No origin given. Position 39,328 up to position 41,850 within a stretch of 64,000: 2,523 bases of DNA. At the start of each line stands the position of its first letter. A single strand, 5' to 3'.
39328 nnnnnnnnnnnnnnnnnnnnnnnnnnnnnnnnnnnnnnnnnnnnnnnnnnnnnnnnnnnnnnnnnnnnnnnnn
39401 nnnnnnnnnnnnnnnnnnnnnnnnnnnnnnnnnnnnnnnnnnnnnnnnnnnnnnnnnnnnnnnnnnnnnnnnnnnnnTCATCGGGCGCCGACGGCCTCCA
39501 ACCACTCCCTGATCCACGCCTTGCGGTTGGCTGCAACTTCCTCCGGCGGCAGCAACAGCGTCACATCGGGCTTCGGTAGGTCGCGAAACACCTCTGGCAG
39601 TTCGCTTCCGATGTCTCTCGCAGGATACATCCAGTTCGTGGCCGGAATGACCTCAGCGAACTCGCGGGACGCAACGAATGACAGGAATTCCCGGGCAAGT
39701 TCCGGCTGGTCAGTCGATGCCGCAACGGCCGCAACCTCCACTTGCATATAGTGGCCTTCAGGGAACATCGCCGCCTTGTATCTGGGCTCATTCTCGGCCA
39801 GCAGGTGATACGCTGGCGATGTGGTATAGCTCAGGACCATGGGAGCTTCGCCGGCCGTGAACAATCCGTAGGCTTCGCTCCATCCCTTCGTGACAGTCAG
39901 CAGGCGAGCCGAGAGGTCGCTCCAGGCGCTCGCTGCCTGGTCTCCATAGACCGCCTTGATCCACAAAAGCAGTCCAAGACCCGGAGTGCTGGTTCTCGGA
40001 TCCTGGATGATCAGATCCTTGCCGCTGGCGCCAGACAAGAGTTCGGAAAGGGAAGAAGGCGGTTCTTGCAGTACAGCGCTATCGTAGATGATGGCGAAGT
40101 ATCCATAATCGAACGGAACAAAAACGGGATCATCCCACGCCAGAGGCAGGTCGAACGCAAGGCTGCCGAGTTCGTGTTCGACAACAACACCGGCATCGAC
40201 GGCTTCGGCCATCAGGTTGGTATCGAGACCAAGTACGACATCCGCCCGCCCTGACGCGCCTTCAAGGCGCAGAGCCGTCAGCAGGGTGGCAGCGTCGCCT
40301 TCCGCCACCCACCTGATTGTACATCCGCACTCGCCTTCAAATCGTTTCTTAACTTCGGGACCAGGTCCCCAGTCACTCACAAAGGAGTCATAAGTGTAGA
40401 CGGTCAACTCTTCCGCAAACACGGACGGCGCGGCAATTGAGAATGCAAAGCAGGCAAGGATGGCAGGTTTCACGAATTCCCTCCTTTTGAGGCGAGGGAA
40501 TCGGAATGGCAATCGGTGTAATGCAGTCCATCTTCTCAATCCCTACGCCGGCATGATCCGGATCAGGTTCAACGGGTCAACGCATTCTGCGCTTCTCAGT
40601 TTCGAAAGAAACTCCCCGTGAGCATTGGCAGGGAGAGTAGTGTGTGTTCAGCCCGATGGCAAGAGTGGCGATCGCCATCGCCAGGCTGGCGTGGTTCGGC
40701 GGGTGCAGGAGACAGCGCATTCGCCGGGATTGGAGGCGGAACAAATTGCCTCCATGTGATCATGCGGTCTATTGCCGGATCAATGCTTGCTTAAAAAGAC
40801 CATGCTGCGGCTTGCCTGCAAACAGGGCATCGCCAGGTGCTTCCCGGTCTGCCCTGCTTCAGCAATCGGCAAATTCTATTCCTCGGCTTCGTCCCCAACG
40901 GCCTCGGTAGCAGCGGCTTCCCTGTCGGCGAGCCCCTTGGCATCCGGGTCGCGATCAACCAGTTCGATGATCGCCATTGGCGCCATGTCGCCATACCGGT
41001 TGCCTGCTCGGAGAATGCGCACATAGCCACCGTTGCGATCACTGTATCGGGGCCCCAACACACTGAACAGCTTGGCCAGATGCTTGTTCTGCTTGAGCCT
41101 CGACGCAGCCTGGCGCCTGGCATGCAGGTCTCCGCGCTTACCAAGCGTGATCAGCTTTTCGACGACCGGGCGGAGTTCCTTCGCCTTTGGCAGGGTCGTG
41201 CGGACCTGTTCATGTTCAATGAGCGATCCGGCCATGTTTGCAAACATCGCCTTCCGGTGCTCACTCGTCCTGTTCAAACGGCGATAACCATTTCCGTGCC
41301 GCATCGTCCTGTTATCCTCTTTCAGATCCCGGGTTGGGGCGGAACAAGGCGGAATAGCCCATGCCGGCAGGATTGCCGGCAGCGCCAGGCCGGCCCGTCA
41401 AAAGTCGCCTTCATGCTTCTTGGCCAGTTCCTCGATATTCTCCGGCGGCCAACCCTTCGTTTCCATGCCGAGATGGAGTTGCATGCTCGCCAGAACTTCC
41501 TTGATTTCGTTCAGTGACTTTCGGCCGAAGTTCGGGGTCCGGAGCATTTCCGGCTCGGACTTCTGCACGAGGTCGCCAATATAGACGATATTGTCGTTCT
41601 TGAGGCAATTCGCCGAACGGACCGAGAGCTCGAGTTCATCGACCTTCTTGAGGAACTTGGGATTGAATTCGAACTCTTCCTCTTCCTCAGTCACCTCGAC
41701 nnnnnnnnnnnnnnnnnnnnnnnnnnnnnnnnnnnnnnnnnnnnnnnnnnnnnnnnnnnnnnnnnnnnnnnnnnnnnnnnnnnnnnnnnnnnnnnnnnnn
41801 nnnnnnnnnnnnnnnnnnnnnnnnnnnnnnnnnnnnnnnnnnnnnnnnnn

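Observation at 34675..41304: Two intact, diverged copies of ribosomal protein L17 (rplQ) bracket a 5.8-kb thiBPQ + MlrC insertion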

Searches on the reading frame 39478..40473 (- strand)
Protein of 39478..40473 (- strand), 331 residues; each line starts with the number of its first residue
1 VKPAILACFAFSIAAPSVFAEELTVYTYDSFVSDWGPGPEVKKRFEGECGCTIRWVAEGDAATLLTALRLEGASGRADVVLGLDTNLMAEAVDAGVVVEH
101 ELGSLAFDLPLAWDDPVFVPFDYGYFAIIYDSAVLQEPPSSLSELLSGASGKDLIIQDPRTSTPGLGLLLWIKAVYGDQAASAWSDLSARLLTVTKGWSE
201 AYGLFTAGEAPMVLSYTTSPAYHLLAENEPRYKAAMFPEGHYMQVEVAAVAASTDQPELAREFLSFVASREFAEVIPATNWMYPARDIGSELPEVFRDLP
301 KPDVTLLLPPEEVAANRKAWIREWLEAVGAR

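Call 63: search_protein_families(library=pfam, proteins=[window:39478-40473:-], max_evalue=0.001)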
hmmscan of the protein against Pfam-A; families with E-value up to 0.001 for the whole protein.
window:39478-40473:- (331 aa): 4 families
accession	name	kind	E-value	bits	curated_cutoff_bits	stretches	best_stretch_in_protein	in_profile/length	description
PF01547.30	SBP_bac_1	-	1.1e-16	62.1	26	1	41-271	14-304/307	Bacterial extracellular solute-binding protein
PF13416.11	SBP_bac_8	-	1.4e-14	55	27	1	42-271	3-247/279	Bacterial extracellular solute-binding protein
PF13531.11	SBP_bac_11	-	1.2e-12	48.6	25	1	40-275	15-220/227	Bacterial extracellular solute-binding protein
PF13343.11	SBP_bac_6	-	3.6e-12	46.7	24.6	1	77-301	4-230/245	Bacterial extracellular solute-binding protein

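Call 64: search_protein_families(library=ncbifam, proteins=[window:39478-40473:-], max_evalue=0.00001)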
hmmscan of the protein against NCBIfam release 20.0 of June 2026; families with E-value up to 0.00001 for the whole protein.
window:39478-40473:- (331 aa): 5 families
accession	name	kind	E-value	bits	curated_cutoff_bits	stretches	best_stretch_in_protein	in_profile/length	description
TIGR01254.1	sfuA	subfamily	2.5e-108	362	93.4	1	21-324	3-306/306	thiamine ABC transporter substrate-binding protein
TIGR01276.1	thiB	equivalog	1.1e-107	360.1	317.15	1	14-328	8-322/324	thiamine ABC transporter substrate binding subunit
NF011620.1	PRK15046.1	equivalog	3.9e-10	39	310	1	4-203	8-200/334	2-aminoethylphosphonate ABC transporter substrate-binding protein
TIGR03227.1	PhnS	equivalog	8.6e-08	31.4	395.3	1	13-198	28-205/360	2-aminoethylphosphonate ABC transporter substrate-binding protein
TIGR03261.1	phnS2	equivalog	1.5e-06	27.5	392.75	1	5-324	6-325/334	putative 2-aminoethylphosphonate ABC transporter substrate-binding protein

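Call 68: find_homologous_proteins(query=window:39478-40473:-, max_evalue=1e-60)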
Query window:39478-40473:- (331 aa): 7983 proteins with E <= 1e-60 among 8000 candidates; the best 120 are listed.
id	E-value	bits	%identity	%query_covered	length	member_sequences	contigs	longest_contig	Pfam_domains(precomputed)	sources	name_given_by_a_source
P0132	7.9e-179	612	79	100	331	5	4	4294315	PF13531.12,PF13343.12,PF01547.31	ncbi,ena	-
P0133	5.3e-173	593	78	100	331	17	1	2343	PF13531.12,PF13416.12,PF13343.12,PF01547.31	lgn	-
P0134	4.1e-172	590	77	100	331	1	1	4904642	PF13531.12,PF13416.12,PF01547.31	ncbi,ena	-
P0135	3.5e-170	584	76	100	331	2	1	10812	PF13531.12,PF13416.12,PF13343.12,PF01547.31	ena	-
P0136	2.3e-167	574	76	100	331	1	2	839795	PF13531.12,PF13416.12,PF13343.12,PF01547.31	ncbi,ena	-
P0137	1.1e-162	559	74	100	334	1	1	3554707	PF13531.12,PF13416.12,PF13343.12,PF01547.31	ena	-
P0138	3.5e-156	538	74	93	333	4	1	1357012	PF13531.12,PF13416.12,PF13343.12,PF01547.31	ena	-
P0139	2.8e-142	492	67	96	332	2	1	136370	PF13531.12,PF13416.12,PF13343.12,PF01547.31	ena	-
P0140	3.1e-142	492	70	94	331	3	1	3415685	PF13531.12,PF13416.12,PF13343.12,PF01547.31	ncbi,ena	-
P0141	5.2e-141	488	68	93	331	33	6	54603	PF13531.12,PF13416.12,PF13343.12,PF01547.31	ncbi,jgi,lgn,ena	-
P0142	7.6e-141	487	68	94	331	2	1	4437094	PF13531.12,PF13416.12,PF13343.12,PF01547.31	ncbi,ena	-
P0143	9.7e-141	487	67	93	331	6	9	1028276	PF13531.12,PF13416.12,PF13343.12,PF01547.31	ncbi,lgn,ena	-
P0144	1.3e-139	483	66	95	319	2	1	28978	PF13531.12,PF13416.12,PF13343.12,PF01547.31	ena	-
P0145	7.4e-136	471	64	97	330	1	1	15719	PF13531.12,PF13416.12,PF13343.12,PF01547.31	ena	-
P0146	1.5e-135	470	65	98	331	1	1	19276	PF13531.12,PF13416.12,PF13343.12,PF01547.31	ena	-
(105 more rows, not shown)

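Call 69: find_encoding_contigs(protein=P0132, flank=10000, max_places=4)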
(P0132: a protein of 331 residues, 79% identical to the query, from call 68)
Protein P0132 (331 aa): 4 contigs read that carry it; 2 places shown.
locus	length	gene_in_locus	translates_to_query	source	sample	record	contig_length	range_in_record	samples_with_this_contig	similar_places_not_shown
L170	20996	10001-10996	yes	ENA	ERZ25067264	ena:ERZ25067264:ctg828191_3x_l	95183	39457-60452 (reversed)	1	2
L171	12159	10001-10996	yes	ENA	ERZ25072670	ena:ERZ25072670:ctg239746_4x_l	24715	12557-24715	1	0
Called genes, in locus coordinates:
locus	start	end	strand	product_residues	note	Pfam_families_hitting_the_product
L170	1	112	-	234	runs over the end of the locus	PF08808:RES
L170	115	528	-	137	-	PF20432:Xre-like-HTH, PF09722:Xre_MbcA_ParS_C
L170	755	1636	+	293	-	PF08450:SGL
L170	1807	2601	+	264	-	PF01073:3Beta_HSD, PF01370:Epimerase, PF04321:RmlD_sub_bind (weak), PF13460:NAD_binding_10 (weak), PF16363:GDP_Man_Dehyd, PF07993:NAD_binding_4 (weak)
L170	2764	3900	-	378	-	PF00355:Rieske, PF00848:Ring_hydroxyl_A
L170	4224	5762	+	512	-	PF00496:SBP_bac_5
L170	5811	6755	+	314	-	PF19300:BPD_transp_1_N, PF00528:BPD_transp_1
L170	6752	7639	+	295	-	PF12911:OppC_N (weak), PF00528:BPD_transp_1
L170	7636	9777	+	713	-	PF13476:AAA_23 (faint), PF13555:AAA_29 (weak), PF00005:ABC_tran, PF02463:SMC_N (weak), PF13304:AAA_21 (weak), PF08352:oligo_HPY, PF00005:ABC_tran, PF08352:oligo_HPY, +2 more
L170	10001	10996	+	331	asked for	PF01547:SBP_bac_1, PF13531:SBP_bac_11, PF13343:SBP_bac_6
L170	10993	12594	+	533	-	PF00528:BPD_transp_1 (weak)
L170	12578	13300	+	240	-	PF00005:ABC_tran, PF13304:AAA_21 (weak)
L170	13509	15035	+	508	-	PF07364:DUF1485, PF07171:MlrC_C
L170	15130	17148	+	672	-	PF02129:Peptidase_S15, PF00326:Peptidase_S9 (weak), PF00561:Abhydrolase_1, PF12146:Hydrolase_4 (weak), PF08530:PepX_C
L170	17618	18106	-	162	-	PF08818:DUF1801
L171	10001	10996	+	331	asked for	PF01547:SBP_bac_1, PF13531:SBP_bac_11, PF13343:SBP_bac_6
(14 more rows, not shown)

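Call 70: find_encoding_contigs(protein=P0134, flank=10000, max_places=2)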
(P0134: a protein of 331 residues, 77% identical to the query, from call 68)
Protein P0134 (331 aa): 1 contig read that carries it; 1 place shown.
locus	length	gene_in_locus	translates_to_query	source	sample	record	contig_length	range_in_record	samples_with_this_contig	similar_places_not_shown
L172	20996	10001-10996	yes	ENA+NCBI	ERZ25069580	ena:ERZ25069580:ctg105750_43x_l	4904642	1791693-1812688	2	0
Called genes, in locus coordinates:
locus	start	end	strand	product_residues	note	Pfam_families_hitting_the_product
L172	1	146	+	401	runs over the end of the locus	PF07690:MFS_1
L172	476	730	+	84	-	-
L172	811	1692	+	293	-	PF08450:SGL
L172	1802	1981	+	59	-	-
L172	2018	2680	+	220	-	PF01370:Epimerase, PF16363:GDP_Man_Dehyd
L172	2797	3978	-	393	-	PF00355:Rieske, PF00848:Ring_hydroxyl_A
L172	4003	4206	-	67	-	-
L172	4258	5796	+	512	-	PF00496:SBP_bac_5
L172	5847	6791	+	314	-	PF19300:BPD_transp_1_N, PF00528:BPD_transp_1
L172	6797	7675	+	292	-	PF12911:OppC_N, PF00528:BPD_transp_1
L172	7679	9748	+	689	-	PF13191:AAA_16 (faint), PF13481:AAA_25 (faint), PF00005:ABC_tran, PF02463:SMC_N (faint), PF13555:AAA_29 (weak), PF08352:oligo_HPY, PF00005:ABC_tran, PF08352:oligo_HPY, +2 more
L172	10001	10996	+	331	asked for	PF01547:SBP_bac_1, PF13416:SBP_bac_8, PF13531:SBP_bac_11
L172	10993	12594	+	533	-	PF16085:Phage_holin_3_5 (weak), PF00528:BPD_transp_1 (weak)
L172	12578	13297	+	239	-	PF00005:ABC_tran, PF13304:AAA_21 (weak)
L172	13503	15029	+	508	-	PF07364:DUF1485, PF07171:MlrC_C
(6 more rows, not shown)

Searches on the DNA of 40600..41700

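Call 53: search_rna_families(source=window, start=40600, end=41700, threshold=evalue, max_evalue=10, show_alignments=3)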
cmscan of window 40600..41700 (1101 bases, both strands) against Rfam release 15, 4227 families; matches with E-value up to 10: 4.
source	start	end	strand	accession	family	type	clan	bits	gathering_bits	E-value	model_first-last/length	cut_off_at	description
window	41514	41576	+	RF03650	mir-1290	Gene; miRNA;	-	17.4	82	2.4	1-76/76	no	mir-1290 microRNA precursor family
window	41495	41531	+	RF00273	SNORD59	Gene; snRNA; snoRNA; CD-box;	CL00065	15.9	45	6.2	1-73/73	no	Small nucleolar RNA SNORD59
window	41624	41678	-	RF03908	MIR6459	Gene; miRNA;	-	15.7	100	4.4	1-87/87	no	MIR6459 microRNA precursor family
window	40793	40860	-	RF02353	BjrC68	Gene; sRNA;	-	12.4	39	4.4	1-82/82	no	Bradyrhizobiaceae sRNA BjrC68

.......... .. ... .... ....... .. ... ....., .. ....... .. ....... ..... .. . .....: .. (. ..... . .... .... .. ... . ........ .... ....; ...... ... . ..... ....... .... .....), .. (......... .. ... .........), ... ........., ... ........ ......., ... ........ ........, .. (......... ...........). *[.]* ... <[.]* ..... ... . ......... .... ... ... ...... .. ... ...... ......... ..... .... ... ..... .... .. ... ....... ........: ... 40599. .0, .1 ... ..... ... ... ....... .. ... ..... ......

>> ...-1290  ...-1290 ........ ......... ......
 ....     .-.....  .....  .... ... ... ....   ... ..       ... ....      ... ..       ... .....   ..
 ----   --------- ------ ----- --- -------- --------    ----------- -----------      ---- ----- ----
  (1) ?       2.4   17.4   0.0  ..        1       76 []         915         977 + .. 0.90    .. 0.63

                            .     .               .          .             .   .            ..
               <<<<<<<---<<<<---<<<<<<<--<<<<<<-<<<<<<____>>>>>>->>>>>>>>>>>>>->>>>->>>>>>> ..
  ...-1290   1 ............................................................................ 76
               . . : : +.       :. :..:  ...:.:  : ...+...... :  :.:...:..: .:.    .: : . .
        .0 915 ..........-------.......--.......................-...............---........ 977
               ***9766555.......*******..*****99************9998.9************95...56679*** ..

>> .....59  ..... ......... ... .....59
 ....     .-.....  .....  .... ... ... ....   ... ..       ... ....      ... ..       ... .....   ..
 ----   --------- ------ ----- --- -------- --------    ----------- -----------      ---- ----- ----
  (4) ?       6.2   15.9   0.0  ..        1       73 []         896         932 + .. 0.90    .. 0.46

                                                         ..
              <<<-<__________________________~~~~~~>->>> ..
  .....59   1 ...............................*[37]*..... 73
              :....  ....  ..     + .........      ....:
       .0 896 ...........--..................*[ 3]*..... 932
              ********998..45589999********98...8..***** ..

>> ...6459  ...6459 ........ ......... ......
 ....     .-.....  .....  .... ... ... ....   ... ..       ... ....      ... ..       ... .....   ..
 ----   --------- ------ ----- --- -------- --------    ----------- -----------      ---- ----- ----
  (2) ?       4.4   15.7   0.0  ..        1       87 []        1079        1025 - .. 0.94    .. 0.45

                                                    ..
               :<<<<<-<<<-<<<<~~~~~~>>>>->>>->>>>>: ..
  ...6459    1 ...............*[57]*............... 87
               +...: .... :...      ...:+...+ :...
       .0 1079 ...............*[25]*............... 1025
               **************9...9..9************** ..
